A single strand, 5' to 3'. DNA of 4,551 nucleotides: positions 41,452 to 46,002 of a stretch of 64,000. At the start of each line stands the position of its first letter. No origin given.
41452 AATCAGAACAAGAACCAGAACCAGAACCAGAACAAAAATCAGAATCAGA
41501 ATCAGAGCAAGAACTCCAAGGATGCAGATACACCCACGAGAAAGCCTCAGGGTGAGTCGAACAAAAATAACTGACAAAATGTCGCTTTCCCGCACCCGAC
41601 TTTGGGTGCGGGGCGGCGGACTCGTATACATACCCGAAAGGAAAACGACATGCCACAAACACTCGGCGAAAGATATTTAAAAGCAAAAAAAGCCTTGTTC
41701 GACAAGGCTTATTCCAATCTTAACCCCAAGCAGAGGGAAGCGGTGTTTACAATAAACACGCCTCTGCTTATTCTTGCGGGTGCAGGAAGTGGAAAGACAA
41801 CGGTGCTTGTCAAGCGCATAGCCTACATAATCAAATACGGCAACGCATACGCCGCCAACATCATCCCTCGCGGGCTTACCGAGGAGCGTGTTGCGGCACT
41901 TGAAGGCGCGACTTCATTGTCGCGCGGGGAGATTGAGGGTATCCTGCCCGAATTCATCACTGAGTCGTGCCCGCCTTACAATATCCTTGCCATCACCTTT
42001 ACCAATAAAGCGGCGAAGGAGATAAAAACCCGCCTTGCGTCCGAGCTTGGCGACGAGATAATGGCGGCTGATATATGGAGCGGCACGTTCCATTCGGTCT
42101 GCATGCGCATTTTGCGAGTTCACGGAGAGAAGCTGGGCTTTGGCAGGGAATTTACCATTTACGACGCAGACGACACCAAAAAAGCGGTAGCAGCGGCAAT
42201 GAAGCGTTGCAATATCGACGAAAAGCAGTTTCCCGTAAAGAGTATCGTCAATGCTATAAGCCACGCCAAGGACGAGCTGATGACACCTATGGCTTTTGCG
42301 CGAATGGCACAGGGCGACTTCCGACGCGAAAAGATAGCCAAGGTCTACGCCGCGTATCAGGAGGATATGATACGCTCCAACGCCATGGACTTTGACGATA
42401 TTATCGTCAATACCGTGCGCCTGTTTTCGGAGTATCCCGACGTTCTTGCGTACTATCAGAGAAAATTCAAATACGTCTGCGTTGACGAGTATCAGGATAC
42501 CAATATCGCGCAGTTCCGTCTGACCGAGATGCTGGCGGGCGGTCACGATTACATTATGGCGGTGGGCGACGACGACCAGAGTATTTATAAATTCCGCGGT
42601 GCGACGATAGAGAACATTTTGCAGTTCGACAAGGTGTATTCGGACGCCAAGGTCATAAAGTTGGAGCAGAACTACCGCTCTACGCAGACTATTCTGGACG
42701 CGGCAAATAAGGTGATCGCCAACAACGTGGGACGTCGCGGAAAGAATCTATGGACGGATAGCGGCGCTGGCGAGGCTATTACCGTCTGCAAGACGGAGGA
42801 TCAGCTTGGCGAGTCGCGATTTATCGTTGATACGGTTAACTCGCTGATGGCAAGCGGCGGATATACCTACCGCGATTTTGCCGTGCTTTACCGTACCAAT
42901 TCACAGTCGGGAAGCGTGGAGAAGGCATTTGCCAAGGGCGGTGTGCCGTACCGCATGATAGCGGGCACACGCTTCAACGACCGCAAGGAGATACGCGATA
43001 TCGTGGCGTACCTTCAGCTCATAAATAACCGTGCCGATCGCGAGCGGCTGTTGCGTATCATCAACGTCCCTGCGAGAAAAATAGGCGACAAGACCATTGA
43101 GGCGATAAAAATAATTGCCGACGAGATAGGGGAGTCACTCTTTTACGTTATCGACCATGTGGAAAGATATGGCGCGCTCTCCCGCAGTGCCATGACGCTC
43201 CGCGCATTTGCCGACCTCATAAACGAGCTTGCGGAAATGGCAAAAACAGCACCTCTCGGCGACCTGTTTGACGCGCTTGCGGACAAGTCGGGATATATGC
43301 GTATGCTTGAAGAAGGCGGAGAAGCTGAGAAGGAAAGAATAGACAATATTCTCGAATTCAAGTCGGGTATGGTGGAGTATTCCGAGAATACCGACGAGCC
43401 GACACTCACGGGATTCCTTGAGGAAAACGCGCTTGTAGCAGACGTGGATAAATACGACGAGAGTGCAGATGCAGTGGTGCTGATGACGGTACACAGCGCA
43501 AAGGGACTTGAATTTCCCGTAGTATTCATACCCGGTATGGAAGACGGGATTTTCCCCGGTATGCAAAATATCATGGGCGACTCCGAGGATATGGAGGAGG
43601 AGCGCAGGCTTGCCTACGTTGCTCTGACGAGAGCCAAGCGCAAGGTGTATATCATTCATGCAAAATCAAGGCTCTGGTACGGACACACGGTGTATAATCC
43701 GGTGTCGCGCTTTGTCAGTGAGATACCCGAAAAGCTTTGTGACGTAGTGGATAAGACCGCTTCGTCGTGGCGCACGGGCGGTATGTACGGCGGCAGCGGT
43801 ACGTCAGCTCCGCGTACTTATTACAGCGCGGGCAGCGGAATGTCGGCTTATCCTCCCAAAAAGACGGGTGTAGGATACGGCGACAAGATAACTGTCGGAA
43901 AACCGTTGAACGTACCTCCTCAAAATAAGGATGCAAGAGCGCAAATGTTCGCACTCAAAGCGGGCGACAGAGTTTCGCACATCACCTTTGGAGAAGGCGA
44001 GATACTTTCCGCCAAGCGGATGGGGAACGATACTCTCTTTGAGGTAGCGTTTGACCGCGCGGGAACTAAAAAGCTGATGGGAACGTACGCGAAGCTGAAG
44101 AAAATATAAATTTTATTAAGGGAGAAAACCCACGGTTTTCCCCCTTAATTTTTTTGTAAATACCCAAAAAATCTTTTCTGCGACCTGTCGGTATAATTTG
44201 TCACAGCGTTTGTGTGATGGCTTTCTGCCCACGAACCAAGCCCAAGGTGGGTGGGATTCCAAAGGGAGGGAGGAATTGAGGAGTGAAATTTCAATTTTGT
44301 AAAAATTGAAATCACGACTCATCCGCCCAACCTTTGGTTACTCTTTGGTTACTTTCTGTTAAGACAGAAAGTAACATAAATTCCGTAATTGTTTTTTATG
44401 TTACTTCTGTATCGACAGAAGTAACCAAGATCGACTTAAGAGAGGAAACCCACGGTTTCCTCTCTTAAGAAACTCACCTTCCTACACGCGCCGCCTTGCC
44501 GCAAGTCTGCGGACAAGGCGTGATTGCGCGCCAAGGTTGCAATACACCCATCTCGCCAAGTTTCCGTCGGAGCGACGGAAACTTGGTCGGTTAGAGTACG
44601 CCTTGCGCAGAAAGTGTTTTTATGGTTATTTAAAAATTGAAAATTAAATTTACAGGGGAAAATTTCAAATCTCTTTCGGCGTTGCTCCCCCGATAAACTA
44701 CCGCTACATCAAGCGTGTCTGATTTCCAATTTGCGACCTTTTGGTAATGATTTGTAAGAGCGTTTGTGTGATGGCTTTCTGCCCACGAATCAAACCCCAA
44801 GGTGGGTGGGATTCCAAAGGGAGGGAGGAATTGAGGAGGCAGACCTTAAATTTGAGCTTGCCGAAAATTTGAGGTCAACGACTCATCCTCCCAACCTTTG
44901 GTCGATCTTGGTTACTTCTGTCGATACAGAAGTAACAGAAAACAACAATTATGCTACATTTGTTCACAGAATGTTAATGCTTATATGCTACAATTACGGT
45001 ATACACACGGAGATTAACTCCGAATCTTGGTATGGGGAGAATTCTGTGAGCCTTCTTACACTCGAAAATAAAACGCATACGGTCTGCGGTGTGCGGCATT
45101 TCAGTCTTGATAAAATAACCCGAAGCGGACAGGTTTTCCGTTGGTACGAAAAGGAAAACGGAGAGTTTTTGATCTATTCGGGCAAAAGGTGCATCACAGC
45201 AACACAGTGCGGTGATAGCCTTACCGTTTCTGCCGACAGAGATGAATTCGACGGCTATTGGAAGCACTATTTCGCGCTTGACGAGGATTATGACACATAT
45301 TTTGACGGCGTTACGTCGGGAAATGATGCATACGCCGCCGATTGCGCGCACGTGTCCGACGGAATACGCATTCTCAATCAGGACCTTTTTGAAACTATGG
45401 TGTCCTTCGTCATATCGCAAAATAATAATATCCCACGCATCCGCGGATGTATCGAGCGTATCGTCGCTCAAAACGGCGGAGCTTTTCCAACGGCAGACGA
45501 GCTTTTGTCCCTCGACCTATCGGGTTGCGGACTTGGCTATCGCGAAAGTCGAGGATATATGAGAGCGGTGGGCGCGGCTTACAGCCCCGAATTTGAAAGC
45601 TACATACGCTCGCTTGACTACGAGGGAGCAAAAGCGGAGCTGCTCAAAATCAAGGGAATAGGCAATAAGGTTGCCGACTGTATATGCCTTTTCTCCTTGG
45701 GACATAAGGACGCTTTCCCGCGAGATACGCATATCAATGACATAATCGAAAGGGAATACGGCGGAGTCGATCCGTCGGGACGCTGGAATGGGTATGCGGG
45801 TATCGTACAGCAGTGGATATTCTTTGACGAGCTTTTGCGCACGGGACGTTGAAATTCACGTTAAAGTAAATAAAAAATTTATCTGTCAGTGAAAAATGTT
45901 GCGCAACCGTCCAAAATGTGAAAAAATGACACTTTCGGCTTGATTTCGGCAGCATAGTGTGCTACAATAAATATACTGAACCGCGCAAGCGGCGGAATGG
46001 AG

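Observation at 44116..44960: An ~850-bp gene-free, hairpin-dense locus with two ~200-bp direct repeats whose long hairpin is conserved in structure but not in apical sequence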

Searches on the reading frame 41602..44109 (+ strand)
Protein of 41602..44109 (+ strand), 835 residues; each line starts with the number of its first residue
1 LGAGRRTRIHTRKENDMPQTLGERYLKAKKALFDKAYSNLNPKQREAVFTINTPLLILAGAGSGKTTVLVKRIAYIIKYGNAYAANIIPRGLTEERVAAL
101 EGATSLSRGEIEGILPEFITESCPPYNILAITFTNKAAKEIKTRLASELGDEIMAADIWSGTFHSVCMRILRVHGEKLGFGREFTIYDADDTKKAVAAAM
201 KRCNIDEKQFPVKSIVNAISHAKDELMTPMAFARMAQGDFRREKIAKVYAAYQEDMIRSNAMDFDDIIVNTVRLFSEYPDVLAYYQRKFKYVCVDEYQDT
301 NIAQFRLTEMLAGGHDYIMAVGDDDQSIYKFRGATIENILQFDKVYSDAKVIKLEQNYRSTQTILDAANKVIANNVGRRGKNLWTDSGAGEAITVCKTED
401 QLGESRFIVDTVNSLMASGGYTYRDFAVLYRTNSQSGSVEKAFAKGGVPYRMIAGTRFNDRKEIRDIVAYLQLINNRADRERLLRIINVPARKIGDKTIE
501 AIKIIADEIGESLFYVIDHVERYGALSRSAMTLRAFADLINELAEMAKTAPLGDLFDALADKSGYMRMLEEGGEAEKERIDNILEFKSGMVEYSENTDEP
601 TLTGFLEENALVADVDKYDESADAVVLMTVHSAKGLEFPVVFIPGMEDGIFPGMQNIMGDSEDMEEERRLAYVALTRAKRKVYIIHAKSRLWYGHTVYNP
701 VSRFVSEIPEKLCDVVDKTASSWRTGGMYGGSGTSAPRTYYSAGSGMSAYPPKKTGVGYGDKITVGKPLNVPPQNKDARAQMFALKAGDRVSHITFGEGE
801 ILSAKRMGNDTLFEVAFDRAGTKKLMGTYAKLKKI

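Call 13: search_protein_families(library=pfam, proteins=[window:41602-44109:+])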
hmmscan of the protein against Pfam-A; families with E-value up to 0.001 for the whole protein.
window:41602-44109:+ (835 aa): 7 families
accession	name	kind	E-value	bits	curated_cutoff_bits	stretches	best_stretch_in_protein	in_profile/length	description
PF00580.27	UvrD-helicase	-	2.1e-84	283.9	23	2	120-346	40-270/271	UvrD/REP helicase N-terminal domain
PF13361.12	UvrD_C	-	2.5e-73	248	25.6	1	352-688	1-349/350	UvrD-like helicase C-terminal domain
PF13245.12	AAA_19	-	1.3e-19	71.2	25.1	1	44-332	1-134/134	AAA domain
PF13538.12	UvrD_C_2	-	3.3e-12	46.5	27.4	2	660-685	26-52/52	UvrD-like helicase C-terminal domain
PF01443.25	Viral_helicase1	-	1.5e-08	35.2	21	0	623-685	175-227/228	Viral superfamily 1 RNA helicase core domain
PF21196.3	PcrA_UvrD_tudor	-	5.3e-08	33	23.9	1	788-834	2-48/48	PcrA/UvrD tudor domain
PF13604.12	AAA_30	-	0.00025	21.3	27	0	40-75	2-41/191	AAA domain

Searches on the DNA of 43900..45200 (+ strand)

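Call 5: search_rna_families(source=window, start=43900, end=45200, threshold=evalue, max_evalue=10, show_alignments=4)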
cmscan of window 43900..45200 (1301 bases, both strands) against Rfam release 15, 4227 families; matches with E-value up to 10: 19.
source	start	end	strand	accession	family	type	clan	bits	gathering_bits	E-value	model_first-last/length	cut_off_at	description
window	44333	44435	+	RF04111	MIR6274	Gene; miRNA;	-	28.5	80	0.0043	1-107/107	no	MIR6274 microRNA precursor family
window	44112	44234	-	RF02845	Ref1C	Gene; sRNA;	-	26.4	90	0.25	1-131/131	no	Enterococcus sRNA 1C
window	44336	44436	-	RF04111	MIR6274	Gene; miRNA;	-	25.8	80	0.025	1-107/107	no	MIR6274 microRNA precursor family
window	44291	44471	+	RF03533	SQ1002_RNA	Gene; sRNA;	-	24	128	0.011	1-237/237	no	Clostridioides difficile sRNA SQ1002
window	44342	44429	-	RF03973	mir-5615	Gene; miRNA;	-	21.5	82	0.25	1-61/61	no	mir-5615 microRNA precursor family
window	44864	44952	-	RF02483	GlsR20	Gene; snRNA; snoRNA; HACA-box;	-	21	100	0.098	1-107/107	no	Small nucleolar RNA GlsR20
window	44346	44427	+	RF01061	mir-548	Gene; miRNA;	-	20.3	90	0.76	1-84/84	no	mir-548 microRNA precursor family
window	44259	44337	-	RF04105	mir-3165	Gene; miRNA;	-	19.4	90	2.5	1-75/75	no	mir-3165 microRNA precursor family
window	44113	44151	-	RF02520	mir-965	Gene; miRNA;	-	18.9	43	0.99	1-76/76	no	mir-965 microRNA precursor family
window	44344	44431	+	RF03973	mir-5615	Gene; miRNA;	-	18.7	82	1.4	1-61/61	no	mir-5615 microRNA precursor family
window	44552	44592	+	RF04024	mir-9571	Gene; miRNA;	-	18.3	100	2.2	1-86/86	no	mir-9571 microRNA precursor family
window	44260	44336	+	RF03964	mir-H1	Gene; miRNA;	-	18.3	97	6.3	1-85/85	no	mir-H1 microRNA precursor family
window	44262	44390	-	RF02316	TtnuHACA9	Gene; snRNA; snoRNA; HACA-box;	-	18.2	100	6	1-135/135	no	Tetrahymena snoRNA TtnuHACA9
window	44252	44343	-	RF03224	MIR9560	Gene; miRNA;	-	17.9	74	2.6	1-96/96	no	MIR9560 microRNA precursor family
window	44358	44418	+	RF03918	mir-4922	Gene; miRNA;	-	17.9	82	6.1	1-65/65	no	mir-4922 microRNA precursor family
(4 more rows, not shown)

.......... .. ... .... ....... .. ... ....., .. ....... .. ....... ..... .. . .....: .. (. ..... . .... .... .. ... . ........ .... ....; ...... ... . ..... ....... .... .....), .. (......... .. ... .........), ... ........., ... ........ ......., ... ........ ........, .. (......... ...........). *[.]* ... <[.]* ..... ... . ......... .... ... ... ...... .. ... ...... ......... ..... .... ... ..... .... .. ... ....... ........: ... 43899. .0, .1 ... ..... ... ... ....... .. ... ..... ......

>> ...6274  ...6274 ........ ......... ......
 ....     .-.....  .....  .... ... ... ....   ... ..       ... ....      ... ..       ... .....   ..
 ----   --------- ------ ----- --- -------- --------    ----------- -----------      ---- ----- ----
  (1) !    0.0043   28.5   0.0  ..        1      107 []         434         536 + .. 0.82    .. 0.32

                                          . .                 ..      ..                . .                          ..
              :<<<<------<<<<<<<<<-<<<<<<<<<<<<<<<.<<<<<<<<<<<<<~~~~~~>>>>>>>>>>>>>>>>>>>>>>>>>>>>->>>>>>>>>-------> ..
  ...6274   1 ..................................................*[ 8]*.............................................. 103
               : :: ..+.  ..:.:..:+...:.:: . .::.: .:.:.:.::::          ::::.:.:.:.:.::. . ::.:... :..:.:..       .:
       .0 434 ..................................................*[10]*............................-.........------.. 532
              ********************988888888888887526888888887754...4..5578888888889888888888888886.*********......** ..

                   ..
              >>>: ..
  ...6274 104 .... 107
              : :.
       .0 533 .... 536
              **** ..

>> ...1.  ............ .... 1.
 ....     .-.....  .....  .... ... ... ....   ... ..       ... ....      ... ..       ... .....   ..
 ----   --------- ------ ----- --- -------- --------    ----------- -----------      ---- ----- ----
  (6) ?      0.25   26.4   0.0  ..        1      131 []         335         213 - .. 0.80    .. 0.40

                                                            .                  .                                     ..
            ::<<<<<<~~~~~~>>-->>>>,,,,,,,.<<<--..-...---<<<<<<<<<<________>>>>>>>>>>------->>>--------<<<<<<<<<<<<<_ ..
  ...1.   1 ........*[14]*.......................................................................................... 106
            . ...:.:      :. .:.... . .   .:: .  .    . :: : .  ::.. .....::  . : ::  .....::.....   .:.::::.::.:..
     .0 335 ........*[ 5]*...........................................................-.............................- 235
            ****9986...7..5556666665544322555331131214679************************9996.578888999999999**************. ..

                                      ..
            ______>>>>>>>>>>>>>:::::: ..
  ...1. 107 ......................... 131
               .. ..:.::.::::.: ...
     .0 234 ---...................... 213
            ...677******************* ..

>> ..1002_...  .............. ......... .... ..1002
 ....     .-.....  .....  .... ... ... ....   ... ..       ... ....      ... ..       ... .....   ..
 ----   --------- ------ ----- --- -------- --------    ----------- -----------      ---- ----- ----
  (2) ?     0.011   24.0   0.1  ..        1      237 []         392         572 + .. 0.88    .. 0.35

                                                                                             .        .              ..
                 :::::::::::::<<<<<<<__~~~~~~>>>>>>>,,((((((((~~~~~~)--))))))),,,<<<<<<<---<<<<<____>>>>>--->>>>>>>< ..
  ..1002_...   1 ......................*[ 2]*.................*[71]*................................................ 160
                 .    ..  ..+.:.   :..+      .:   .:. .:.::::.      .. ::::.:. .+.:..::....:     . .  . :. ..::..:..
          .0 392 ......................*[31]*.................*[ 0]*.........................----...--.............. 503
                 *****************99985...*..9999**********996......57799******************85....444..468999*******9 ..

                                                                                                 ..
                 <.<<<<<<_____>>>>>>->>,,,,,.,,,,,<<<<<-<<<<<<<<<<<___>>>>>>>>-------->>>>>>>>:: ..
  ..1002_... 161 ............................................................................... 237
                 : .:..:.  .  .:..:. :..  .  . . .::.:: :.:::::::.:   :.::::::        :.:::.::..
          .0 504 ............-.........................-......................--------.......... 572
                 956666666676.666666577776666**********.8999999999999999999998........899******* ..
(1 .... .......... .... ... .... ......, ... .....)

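Call 25: search_dna_similar(query=window:44110-44960:+, collection=plasmids, mode=distant, max_evalue=0.01)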
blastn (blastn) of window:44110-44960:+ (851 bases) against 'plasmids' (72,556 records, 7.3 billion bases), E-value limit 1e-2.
No match.

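Call 26: search_dna_similar(query=window:44110-44960:+, collection=phages, mode=distant, max_evalue=0.01)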
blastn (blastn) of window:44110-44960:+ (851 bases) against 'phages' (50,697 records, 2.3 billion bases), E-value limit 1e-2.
No match.

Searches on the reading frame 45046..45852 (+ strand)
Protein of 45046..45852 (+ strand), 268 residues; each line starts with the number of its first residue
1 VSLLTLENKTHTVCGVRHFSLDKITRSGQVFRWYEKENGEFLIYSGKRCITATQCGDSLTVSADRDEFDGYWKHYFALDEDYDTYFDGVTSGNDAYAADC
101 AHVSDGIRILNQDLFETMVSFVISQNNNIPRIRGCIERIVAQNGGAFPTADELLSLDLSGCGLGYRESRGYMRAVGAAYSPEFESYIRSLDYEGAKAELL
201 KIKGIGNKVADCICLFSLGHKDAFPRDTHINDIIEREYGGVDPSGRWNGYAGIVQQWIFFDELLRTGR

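Call 13: search_protein_families(library=pfam, proteins=[window:45046-45852:+])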
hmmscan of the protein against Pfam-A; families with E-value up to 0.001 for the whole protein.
window:45046-45852:+ (268 aa): 2 families
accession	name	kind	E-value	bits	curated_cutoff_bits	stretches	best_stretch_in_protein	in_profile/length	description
PF07934.18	OGG_N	-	1.6e-14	54.5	23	1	16-118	6-115/115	8-oxoguanine DNA glycosylase, N-terminal domain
PF00730.31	HhH-GPD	-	0.00044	21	26.2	0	119-158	1-38/108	HhH-GPD superfamily base excision DNA repair protein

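Call 14: find_encoding_contigs(protein=window:45046-45852:+, flank=10000, max_places=10)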
Protein window:45046-45852:+ (268 aa): no gene with exactly this product is on record in the collection.

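Call 15: find_homologous_proteins(query=window:45046-45852:+, max_evalue=1e-20)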
Query window:45046-45852:+ (268 aa): 3919 proteins with E <= 1e-20 among 4775 candidates; the best 120 are listed.
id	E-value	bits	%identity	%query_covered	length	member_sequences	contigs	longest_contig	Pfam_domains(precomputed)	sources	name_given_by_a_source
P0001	1.1e-166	571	92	100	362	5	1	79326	PF07934.19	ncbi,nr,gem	ncbi:MAG: hypothetical protein E7589_01700 [Ruminococcaceae bacterium]|nr:hypothetical protein [Osci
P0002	2.6e-147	508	80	99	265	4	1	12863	PF07934.19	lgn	-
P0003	4.8e-145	500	80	99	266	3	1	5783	PF07934.19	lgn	-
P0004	3.5e-142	491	80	98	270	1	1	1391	PF07934.19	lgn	-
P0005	1.5e-141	489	79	97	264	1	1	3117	PF00730.32,PF07934.19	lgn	-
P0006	5.0e-128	444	71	99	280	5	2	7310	PF07934.19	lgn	-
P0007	1.8e-63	233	47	94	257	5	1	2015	PF07934.19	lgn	-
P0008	2.6e-61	226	46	91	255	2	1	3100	PF07934.19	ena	-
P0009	1.1e-60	224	45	93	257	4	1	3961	PF07934.19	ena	-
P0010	2.8e-60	222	46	91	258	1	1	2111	PF00730.32,PF07934.19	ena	-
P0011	3.3e-60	222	45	94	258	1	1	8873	PF07934.19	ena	-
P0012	1.1e-59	220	43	94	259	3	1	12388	PF07934.19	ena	-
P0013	5.3e-59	218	44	92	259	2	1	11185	PF00730.32,PF07934.19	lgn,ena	-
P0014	9.9e-59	217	43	95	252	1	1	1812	PF00730.32,PF07934.19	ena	-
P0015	1.1e-58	217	44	93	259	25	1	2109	PF07934.19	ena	-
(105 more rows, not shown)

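Call 16: find_encoding_contigs(protein=P0001, flank=10000, max_places=4)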
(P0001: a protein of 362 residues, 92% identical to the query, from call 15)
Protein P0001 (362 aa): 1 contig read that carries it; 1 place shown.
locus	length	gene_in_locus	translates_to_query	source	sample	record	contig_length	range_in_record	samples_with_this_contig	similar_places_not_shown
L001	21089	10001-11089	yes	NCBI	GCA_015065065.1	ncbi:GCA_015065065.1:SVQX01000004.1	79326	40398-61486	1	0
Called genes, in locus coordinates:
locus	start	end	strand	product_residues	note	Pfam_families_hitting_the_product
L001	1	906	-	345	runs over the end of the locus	PF02540:NAD_synthase (weak), PF03054:tRNA_Me_trans, PF20259:tRNA_Me_trans_M, PF20258:tRNA_Me_trans_C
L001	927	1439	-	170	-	PF00588:SpoU_methylase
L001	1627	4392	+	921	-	PF07517:SecA_DEAD, PF00270:DEAD (faint), PF01043:SecA_PP_bind, PF21090:P-loop_SecA, PF07516:SecA_SW, PF02810:SEC-C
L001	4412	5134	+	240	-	-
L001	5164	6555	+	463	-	-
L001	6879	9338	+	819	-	PF00580:UvrD-helicase, PF01443:Viral_helicase1 (faint), PF13245:AAA_19, PF00580:UvrD-helicase, PF13361:UvrD_C, PF13538:UvrD_C_2 (faint), PF21196:PcrA_UvrD_tudor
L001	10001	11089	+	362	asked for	PF07934:OGG_N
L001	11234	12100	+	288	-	PF04474:DUF554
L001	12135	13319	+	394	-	PF13303:PTS_EIIC_2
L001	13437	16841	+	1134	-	-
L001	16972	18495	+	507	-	PF02706:Wzz (weak), PF01656:CbiA (weak), PF10609:ParA, PF13614:AAA_31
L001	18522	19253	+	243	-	PF19567:CpsB_CapC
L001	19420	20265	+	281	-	-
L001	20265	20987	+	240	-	PF00849:PseudoU_synth_2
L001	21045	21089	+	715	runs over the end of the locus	PF09371:Tex_N, PF22706:Tex_central_region, PF14639:YqgF, PF16921:Tex_YqgF, PF14635:HHH_7, PF12836:HHH_3, PF17674:HHH_9, PF00575:S1, +1 more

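Call 17: find_encoding_contigs(protein=P0002, flank=10000, max_places=4)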
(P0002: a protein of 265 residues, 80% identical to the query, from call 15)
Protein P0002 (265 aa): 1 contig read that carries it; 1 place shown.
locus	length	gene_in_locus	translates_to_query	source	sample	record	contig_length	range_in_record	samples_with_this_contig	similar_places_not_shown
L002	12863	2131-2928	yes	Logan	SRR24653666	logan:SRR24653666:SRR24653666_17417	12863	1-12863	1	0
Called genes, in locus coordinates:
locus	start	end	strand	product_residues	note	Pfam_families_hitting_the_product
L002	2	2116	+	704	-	?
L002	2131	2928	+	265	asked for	PF07934:OGG_N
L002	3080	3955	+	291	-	PF04474:DUF554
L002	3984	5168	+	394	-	PF13303:PTS_EIIC_2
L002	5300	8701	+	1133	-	PF18998:Flg_new_2 (weak)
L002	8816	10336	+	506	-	PF02706:Wzz (weak), PF01656:CbiA (weak), PF10609:ParA, PF13614:AAA_31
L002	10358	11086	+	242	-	PF19567:CpsB_CapC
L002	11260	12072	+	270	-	-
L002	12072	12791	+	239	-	PF00849:PseudoU_synth_2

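Call 18: find_encoding_contigs(protein=P0003, flank=10000, max_places=4)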
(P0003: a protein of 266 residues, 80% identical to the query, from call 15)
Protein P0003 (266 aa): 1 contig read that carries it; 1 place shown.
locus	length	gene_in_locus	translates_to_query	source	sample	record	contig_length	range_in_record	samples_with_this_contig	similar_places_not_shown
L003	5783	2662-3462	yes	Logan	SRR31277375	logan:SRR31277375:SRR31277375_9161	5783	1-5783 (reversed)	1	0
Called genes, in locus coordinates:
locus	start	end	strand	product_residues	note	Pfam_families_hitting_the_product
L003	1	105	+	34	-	?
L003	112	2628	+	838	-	PF00580:UvrD-helicase, PF13245:AAA_19, PF01443:Viral_helicase1 (faint), PF00580:UvrD-helicase, PF13361:UvrD_C, PF13538:UvrD_C_2 (faint), PF21196:PcrA_UvrD_tudor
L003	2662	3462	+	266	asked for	PF07934:OGG_N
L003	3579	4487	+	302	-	PF04474:DUF554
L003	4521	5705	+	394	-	PF13303:PTS_EIIC_2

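Call 19: find_encoding_contigs(protein=P0006, flank=10000, max_places=4)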
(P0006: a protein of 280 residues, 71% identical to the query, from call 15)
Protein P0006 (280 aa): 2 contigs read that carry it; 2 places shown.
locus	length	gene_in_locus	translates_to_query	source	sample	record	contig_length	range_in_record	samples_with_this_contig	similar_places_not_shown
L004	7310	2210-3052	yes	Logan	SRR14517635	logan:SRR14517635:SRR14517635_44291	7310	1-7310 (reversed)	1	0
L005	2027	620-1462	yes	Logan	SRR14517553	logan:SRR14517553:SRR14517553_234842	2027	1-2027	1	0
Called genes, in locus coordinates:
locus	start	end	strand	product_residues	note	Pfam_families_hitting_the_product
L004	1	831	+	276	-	?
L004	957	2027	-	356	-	PF01408:GFO_IDH_MocA, PF22725:GFO_IDH_MocA_C3, PF02894:GFO_IDH_MocA_C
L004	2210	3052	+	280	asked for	PF07934:OGG_N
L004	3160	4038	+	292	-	PF04474:DUF554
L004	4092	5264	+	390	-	PF13303:PTS_EIIC_2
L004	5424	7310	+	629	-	?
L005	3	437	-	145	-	?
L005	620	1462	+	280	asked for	PF07934:OGG_N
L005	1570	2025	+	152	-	?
